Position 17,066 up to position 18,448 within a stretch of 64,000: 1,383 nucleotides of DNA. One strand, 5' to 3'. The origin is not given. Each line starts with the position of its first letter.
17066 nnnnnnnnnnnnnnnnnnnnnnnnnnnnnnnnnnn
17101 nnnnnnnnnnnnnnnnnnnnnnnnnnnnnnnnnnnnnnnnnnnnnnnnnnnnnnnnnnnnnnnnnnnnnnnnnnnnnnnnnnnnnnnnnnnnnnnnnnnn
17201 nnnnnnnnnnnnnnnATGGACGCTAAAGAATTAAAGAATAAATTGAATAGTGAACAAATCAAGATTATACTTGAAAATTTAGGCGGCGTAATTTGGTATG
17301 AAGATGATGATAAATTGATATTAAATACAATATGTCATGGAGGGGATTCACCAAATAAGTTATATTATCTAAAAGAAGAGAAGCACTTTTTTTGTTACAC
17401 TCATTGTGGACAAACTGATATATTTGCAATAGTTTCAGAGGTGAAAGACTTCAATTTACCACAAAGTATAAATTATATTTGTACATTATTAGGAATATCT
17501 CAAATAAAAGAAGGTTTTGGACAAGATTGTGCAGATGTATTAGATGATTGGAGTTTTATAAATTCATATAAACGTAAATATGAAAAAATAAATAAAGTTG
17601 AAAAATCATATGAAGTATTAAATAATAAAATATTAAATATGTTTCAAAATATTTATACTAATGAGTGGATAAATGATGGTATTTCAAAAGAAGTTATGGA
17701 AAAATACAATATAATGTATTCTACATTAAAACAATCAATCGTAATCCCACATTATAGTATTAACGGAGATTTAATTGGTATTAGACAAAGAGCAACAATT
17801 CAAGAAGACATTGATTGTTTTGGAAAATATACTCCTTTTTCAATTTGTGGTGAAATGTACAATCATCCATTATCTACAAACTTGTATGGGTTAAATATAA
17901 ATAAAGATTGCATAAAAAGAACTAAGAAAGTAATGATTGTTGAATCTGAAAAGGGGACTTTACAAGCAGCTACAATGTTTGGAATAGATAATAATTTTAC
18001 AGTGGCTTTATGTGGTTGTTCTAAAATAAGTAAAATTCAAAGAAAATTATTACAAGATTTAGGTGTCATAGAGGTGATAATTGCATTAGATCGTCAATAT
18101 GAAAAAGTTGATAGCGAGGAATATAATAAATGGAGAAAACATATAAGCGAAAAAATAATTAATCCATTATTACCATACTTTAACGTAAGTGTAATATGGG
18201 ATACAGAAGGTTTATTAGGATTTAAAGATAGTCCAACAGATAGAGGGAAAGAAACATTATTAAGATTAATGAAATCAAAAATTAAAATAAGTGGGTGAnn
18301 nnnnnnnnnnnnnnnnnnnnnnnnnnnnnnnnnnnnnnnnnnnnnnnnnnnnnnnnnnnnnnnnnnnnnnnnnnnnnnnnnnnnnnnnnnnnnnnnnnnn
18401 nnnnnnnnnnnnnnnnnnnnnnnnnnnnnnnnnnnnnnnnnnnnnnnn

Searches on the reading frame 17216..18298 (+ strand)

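Call 14: search_protein_families(library=pfam, max_evalue=0.001, proteins=[window:17216-18295:+])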
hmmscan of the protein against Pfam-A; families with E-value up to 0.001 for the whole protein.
seq(360 aa): 0 families

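Call 95: search_protein_families(library=phrogs, max_evalue=0.00001, proteins=[window:17216-18298:+])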
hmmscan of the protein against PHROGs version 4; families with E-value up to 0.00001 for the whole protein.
window:17216-18298:+ (360 aa): 2 families
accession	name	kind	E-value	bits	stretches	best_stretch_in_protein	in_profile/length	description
phrog_47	-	DNA, RNA and nucleotide metabolism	3.2e-29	103.1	1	15-357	31-335/947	DNA primase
phrog_33561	-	unknown function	1e-07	33.2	1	259-352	11-106/139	-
